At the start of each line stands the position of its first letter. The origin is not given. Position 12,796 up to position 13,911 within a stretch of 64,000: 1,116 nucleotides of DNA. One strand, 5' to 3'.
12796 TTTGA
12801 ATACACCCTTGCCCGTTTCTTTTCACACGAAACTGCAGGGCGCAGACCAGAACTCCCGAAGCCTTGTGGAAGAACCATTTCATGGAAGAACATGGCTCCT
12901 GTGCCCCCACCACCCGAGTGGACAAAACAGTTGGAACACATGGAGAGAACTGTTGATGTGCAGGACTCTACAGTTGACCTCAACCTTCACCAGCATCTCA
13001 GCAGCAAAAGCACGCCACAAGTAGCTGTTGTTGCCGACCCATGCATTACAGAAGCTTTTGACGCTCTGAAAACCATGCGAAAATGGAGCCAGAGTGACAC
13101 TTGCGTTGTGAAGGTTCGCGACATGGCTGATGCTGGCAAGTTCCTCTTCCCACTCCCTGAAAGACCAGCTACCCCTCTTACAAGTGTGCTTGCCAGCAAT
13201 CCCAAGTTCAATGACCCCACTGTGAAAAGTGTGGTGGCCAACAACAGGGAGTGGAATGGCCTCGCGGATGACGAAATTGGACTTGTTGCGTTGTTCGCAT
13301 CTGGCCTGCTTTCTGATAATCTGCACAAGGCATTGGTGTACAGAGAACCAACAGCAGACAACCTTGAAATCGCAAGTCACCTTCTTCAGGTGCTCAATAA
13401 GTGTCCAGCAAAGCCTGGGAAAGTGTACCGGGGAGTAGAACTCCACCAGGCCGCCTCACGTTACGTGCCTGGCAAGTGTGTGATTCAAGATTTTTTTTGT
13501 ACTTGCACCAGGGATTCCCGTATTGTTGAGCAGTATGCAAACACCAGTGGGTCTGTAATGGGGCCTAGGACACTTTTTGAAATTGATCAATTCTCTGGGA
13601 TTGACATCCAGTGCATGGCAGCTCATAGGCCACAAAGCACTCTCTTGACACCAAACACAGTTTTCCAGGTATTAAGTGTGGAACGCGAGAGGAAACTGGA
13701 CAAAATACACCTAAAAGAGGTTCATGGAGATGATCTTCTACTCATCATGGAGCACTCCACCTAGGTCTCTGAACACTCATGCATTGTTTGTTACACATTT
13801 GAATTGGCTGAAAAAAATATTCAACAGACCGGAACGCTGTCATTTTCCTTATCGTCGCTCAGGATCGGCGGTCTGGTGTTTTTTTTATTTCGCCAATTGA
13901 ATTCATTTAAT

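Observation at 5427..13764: Tandem triplication of a GIMAP/IRG-like GTPase fused to a zinc ribbon and an ADP-ribosyltransferase-like domain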

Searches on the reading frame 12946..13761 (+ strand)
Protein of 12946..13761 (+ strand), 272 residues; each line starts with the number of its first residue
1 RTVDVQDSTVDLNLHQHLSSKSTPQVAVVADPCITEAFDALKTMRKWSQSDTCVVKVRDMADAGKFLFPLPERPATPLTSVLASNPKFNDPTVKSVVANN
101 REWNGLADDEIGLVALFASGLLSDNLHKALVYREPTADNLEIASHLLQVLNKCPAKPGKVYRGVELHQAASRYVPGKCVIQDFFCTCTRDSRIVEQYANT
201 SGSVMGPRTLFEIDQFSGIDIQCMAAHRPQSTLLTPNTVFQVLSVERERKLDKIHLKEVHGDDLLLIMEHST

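Call 17: search_solved_structures(query=A2, max_evalue=1, show_alignments=3)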
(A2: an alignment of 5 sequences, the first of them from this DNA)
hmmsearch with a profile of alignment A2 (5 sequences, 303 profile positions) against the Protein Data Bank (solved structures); distinct sequences matched with E-value up to 1: 12.
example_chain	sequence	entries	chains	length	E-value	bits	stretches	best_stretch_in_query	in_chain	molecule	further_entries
6dre_B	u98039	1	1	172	3.3e-09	39.3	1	104-263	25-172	PAAR repeat-containing protein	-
6drh_B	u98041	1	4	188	4.4e-09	38.9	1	104-263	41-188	PAAR repeat-containing protein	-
4xzj_A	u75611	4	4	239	0.0003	23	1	147-257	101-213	Putative NAD(+)--arginine ADP-ribosyltransferase Vis | NAD(+)--arginine ADP-ribosyltransferase Vis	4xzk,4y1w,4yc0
6td5_H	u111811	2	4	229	0.23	13.5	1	27-81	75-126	Proteasome subunit beta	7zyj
9f9p_H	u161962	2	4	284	0.28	13.3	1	32-81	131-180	Proteasome subunit beta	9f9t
6qm7_H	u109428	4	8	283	0.3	13.2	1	27-81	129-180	Proteasome beta1 chain | Proteasome subunit beta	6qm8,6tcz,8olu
4hyl_A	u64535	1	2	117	0.57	12.3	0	12-41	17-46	Stage II sporulation protein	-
7oy1_A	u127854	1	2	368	0.98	11.5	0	58-89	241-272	Carminomycin 4-O-methyltransferase DnrK,Methyltransferase domain-containing protein,Aclaci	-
7pga_A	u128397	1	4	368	0.98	11.5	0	58-89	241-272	Carminomycin 4-O-methyltransferase DnrK,Methyltransferase domain-containing protein,Aclaci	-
7pgj_A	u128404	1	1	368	0.98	11.5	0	58-89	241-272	Carminomycin 4-O-methyltransferase DnrK,Methyltransferase domain-containing protein,Aclaci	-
7phf_A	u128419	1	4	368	0.99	11.5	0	58-89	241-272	Carminomycin 4-O-methyltransferase DnrK,Methyltransferase domain-containing protein,Aclaci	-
7phe_A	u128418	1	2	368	0.99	11.5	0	58-89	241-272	Carminomycin 4-O-methyltransferase DnrK,Methyltransferase domain-containing protein,Aclaci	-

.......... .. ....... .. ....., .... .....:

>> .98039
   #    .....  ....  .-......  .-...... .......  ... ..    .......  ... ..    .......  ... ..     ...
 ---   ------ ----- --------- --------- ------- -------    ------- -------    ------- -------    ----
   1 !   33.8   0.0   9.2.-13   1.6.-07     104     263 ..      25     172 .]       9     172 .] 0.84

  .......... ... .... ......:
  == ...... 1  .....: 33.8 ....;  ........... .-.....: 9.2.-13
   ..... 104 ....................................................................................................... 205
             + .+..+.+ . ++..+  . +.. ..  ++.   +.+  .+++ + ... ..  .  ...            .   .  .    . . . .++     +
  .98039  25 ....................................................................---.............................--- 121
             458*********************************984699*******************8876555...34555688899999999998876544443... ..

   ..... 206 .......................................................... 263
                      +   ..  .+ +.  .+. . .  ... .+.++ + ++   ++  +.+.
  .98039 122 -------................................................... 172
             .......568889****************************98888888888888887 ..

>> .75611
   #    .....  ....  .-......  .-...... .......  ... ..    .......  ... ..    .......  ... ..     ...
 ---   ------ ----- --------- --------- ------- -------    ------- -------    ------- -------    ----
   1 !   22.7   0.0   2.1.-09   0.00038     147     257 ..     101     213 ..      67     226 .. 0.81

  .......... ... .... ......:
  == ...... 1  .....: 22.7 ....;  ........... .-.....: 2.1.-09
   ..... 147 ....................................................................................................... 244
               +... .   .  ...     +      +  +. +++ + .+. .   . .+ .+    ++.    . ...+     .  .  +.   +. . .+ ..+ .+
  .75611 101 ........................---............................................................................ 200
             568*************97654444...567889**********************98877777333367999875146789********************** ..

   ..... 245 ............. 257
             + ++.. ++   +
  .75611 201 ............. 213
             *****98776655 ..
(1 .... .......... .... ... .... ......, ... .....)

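Call 19: find_homologous_proteins(query=A2, max_evalue=0.001)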
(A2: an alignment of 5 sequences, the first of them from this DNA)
Query A2 (5 sequences) (272 aa, profile of the alignment): 1 proteins with E <= 0.001 among 6272 candidates.
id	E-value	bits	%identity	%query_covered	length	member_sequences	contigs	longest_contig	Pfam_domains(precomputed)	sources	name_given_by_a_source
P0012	4.1e-153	527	51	99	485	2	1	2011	PF01129.25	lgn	-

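Call 38: search_protein_representatives(alignment_id=A2)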
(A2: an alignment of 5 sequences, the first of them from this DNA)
Query: 5 sequences, 303 profile positions. Proteins with E-value up to 0.001 (for the whole library): 2222; up to 1e-10: 161; up to 1e-30: 7. The best 150 are listed.
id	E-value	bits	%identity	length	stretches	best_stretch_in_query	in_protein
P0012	1.3e-153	526.7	-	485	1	2-303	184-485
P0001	2.9e-133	459.9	-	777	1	1-276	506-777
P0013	1.2e-62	228.0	-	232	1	91-299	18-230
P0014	8.2e-48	179.3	-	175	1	126-301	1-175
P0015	1.7e-35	138.8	-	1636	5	186-257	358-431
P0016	7.6e-33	130.1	-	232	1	104-276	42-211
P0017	6.0e-31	123.9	-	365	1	61-274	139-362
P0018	1.1e-30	123.1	-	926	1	56-265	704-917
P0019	3.3e-29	118.2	-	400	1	105-274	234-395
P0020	6.4e-22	94.2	-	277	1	56-275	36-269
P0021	8.7e-22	93.8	-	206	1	121-264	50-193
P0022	1.0e-21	93.6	-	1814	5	143-263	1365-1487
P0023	1.5e-20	89.8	-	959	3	145-253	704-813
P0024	1.0e-19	87.0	-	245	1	98-274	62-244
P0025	7.7e-19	84.1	-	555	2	104-262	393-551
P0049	4.2e-14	68.6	-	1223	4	142-248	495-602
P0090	3.2e-12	62.4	-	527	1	102-253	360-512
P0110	1.0e-11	60.7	-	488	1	104-276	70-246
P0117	1.3e-11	60.4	-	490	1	97-265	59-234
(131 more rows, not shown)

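Call 42: search_protein_families(library=pfam, alignment_id=A4, max_evalue=0.001)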
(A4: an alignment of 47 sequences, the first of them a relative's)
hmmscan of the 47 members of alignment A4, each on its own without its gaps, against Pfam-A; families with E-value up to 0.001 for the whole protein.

A. member 1, P0018 (926 aa): 3 families
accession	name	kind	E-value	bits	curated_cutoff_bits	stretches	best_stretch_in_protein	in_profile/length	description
PF00350.29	Dynamin_N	-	8.8e-17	62.1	27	1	146-278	1-136/168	Dynamin family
PF01129.24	ART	-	4.9e-08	33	22.3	1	797-914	105-217/222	NAD:arginine ADP-ribosyltransferase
PF00009.33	GTP_EFTU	-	0.00053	20.1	26.5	0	145-330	5-150/188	Elongation factor Tu GTP binding domain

B. families by the number of members that match (of 47 scanned): 49 families (the first 25 are shown)
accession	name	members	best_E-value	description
PF01129.24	ART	46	3e-35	NAD:arginine ADP-ribosyltransferase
PF03496.20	ADPrib_exo_Tox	20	2.1e-23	ADP-ribosyltransferase exoenzyme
PF13516.12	LRR_6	8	1e-18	Leucine Rich repeat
PF00240.29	ubiquitin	6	4.4e-85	Ubiquitin family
PF11976.14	Rad60-SLD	5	4e-38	Ubiquitin-2 like Rad60 SUMO-like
PF14560.12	Ubiquitin_2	4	8.2e-10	Ubiquitin-like domain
PF18396.7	TBK1_ULD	4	8e-08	TANK binding kinase 1 ubiquitin-like domain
PF00560.39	LRR_1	4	1.8e-07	Leucine Rich Repeat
PF12799.13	LRR_4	4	1.9e-07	Leucine Rich repeats (2 copies)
PF00397.32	WW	3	5.5e-31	WW domain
PF14890.11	Intein_splicing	3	2.2e-25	Intein splicing domain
PF14623.11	Vint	3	1.4e-15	Hint-domain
PF01079.26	Hint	3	7.9e-12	Hint module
PF10790.15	DUF2604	3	1.2e-06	Protein of Unknown function (DUF2604)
PF13881.12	Rad60-SLD_2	3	1.3e-06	Ubiquitin-2 like Rad60 SUMO-like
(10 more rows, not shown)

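Call 43: list_cluster_members(proteins=[P0013, P0014, P0015, P0016, P0017, P0018, P0019, P0020, P0022, P0023])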
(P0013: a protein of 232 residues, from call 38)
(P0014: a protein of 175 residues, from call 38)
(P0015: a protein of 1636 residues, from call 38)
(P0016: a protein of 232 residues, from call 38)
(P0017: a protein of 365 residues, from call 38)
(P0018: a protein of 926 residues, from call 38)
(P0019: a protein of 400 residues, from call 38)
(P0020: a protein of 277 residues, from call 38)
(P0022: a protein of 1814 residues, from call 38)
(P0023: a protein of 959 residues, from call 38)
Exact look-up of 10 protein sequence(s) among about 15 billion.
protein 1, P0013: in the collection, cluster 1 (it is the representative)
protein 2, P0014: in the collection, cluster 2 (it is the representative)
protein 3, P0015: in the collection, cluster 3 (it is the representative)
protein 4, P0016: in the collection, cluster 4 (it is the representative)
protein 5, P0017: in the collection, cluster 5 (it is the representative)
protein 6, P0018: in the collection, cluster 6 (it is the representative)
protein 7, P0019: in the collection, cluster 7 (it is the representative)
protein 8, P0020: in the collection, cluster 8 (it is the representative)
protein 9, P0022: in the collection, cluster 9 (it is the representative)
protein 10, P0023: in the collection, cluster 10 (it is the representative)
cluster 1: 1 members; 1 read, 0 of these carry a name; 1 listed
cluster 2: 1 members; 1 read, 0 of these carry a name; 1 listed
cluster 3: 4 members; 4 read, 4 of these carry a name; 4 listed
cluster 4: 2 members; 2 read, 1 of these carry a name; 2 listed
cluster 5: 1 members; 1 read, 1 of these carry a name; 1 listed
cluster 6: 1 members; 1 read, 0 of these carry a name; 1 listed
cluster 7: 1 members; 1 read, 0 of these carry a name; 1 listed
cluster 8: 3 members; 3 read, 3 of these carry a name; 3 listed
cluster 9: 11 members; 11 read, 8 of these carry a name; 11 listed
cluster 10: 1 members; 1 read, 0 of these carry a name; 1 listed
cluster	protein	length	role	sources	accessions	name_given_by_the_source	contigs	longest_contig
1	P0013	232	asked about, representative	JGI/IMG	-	-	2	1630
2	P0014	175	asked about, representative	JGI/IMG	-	-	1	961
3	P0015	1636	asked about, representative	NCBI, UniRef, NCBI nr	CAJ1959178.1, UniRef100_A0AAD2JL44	unnamed protein product [Cylindrotheca closterium] | NAD(P)(+)--arginine ADP-ribosyltransferase n=2 Tax=Cylindrotheca closterium TaxID=2856 ...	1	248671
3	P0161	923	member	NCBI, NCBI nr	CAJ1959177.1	unnamed protein product [Cylindrotheca closterium]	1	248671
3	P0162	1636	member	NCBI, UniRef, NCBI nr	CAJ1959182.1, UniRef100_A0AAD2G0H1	unnamed protein product [Cylindrotheca closterium] | NAD(P)(+)--arginine ADP-ribosyltransferase n=2 Tax=Cylindrotheca closterium TaxID=2856 ...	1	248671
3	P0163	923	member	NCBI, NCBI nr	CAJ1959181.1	unnamed protein product [Cylindrotheca closterium]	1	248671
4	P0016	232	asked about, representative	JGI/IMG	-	hypothetical protein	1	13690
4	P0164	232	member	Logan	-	-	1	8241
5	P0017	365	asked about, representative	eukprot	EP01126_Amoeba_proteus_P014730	TRINITY_DN1650_c1_g1_i5.p1 TRINITY_DN1650_c1_g1~~TRINITY_DN1650_c1_g1_i5.p1 ORF ...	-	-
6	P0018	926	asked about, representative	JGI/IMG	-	-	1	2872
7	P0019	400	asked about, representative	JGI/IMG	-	-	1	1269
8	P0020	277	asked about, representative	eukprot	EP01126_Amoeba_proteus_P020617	TRINITY_DN2095_c0_g1_i8.p1 TRINITY_DN2095_c0_g1~~TRINITY_DN2095_c0_g1_i8.p1 ORF ...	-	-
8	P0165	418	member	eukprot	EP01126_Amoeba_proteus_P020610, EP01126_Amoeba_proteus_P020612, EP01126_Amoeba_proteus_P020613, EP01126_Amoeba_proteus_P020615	TRINITY_DN2095_c0_g1_i1.p1 TRINITY_DN2095_c0_g1~~TRINITY_DN2095_c0_g1_i1.p1 ORF ...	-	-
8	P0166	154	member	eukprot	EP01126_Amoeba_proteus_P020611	TRINITY_DN2095_c0_g1_i10.p1 TRINITY_DN2095_c0_g1~~TRINITY_DN2095_c0_g1_i10.p1 ORF ...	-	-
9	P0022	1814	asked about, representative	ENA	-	-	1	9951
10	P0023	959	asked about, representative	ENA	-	-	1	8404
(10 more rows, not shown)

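Call 58: list_cluster_members(proteins=[P0007, P0008, P0010, P0011, P0177, P0012, P0009])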
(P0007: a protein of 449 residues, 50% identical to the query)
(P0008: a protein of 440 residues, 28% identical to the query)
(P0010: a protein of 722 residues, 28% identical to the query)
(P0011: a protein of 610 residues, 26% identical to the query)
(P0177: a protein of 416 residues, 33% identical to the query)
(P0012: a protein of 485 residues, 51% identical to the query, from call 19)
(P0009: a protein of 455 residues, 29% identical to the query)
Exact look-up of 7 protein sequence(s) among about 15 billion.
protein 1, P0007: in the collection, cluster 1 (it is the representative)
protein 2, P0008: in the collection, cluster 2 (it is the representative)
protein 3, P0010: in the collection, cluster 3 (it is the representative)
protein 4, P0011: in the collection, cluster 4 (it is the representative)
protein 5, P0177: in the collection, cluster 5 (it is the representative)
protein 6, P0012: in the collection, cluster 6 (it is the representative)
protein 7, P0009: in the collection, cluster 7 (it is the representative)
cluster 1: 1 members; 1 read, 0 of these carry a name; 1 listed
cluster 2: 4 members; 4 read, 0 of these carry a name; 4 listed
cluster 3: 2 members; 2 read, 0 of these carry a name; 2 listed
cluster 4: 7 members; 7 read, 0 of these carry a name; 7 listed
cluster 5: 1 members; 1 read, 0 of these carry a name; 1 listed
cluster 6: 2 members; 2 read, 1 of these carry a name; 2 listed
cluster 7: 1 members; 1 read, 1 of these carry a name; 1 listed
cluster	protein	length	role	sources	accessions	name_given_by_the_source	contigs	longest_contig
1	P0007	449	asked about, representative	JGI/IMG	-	-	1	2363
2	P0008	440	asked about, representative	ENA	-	-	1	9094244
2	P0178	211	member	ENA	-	-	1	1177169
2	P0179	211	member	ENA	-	-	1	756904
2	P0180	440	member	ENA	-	-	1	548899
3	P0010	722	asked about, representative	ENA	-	-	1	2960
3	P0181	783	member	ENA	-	-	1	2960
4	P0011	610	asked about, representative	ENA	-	-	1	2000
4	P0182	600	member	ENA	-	-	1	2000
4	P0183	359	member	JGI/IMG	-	-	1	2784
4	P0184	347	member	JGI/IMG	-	-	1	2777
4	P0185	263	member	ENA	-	-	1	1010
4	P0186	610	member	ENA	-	-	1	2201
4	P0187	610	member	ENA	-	-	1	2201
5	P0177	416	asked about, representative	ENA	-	-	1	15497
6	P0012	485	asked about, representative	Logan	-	-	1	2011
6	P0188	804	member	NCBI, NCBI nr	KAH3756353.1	hypothetical protein Pelo_11848 [Pelomyxa schiedti]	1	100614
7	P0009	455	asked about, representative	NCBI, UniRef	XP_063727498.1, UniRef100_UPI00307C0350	uncharacterized protein LOC134855045 [Symsagittifera roscoffensis] | uncharacterized protein LOC134855045 n=1 Tax=Symsagittifera roscoffensis TaxID=84072 ...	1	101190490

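Call 60: predict_structure(alignment_id=A7)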
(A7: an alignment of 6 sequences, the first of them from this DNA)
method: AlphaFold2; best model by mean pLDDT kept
length: 272 residues; sequences in the alignment: 6
mean_pLDDT: 43.7   pTM: 0.36
mean pLDDT of the five models: 43.7, 40.9, 40.5, 38.4, 31.3
residues with pLDDT >= 90: 0; 70-90: 31; 50-70: 63; < 50: 178
segments of 3 or more residues with pLDDT < 50: 1-35, 40-71, 130-132, 155-240, 249-254, 258-272
pLDDT, mean of each block of 10 residues (from residue 1): 31 34 41 48 36 33 34 69 74 69 68 66 57 60 67 42 25 23 24 30 28 25 28 38 53 49 32 25
secondary structure, 60 per line:
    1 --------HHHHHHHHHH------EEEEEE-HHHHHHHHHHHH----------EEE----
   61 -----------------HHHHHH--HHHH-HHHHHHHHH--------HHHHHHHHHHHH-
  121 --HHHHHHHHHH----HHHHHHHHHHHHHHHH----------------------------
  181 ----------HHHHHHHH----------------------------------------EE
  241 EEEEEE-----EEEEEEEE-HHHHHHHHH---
elements in order: H9-18 E25-30 H32-43 E54-56 H78-83 H86-89 H91-99 H108-119 H123-132 H137-152 H191-198 E239-246 E252-259 H261-269

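Call 71: search_protein_families(library=pfam, max_evalue=0.001, proteins=[P0110, P0117, P0090, P0049, P0017, P0020, P0188])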
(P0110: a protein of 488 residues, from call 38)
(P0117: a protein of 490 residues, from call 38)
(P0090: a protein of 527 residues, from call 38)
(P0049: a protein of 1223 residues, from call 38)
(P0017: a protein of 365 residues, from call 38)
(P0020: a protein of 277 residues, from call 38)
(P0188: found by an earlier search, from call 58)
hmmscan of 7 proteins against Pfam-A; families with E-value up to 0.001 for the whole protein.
P0110 (488 aa): 4 families
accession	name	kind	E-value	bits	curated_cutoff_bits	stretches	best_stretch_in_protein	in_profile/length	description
PF01129.24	ART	-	3.4e-14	53.2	22.3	1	70-233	59-218/222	NAD:arginine ADP-ribosyltransferase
PF13516.12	LRR_6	-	2.5e-09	36.9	23.4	0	396-418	2-24/24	Leucine Rich repeat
PF12799.13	LRR_4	-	0.00012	22.7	27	0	371-411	3-38/44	Leucine Rich repeats (2 copies)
PF03496.20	ADPrib_exo_Tox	-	0.00016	21.5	23.4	0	88-221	25-182/196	ADP-ribosyltransferase exoenzyme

P0117 (490 aa): 3 families
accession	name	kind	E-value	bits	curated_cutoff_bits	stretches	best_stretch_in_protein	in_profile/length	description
PF01129.24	ART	-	3.6e-14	53.1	22.3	1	64-234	57-220/222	NAD:arginine ADP-ribosyltransferase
PF13516.12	LRR_6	-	3.8e-10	39.5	23.4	1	396-414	1-19/24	Leucine Rich repeat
PF03496.20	ADPrib_exo_Tox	-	5.3e-05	23.1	23.4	1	84-218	25-178/196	ADP-ribosyltransferase exoenzyme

P0090 (527 aa): 0 families

P0049 (1223 aa): 3 families
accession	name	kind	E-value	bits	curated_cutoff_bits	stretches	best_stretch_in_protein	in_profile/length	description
PF03496.20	ADPrib_exo_Tox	-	1.1e-22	80.8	23.4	3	452-604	10-178/196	ADP-ribosyltransferase exoenzyme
PF01129.24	ART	-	1.6e-13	50.9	22.3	1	887-976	125-203/222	NAD:arginine ADP-ribosyltransferase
PF04233.19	Phage_Mu_F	-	2.1e-07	32.1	29.6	1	179-321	3-111/112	Phage Mu protein F like protein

P0017 (365 aa): 1 family
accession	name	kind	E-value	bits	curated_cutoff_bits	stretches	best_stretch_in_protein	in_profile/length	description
PF01129.24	ART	-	2e-14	53.9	22.3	1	166-350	39-216/222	NAD:arginine ADP-ribosyltransferase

P0020 (277 aa): 1 family
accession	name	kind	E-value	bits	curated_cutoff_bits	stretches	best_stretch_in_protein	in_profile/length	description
PF01129.24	ART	-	6.4e-09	35.9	22.3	1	155-257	126-217/222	NAD:arginine ADP-ribosyltransferase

P0188 (804 aa): 3 families
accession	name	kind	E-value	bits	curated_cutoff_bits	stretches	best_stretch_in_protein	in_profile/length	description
PF01129.24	ART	-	3.6e-10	40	22.3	1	648-764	113-218/222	NAD:arginine ADP-ribosyltransferase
PF01926.29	MMR_HSR1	-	2.4e-06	28.1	21.9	1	18-114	3-99/113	50S ribosome-binding GTPase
PF03193.22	RsgA_GTPase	-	9.8e-06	25.9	30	1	16-71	108-170/174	RsgA GTPase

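Call 77: find_encoding_contigs(protein=P0012, flank=3000, max_places=4)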
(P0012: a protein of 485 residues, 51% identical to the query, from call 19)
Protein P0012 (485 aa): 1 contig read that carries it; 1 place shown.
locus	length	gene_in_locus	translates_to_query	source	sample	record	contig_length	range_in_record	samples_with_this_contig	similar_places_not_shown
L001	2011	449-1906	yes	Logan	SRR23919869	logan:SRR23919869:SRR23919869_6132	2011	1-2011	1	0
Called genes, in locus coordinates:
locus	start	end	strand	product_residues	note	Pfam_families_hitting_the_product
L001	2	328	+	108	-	?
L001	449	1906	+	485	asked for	PF01129:ART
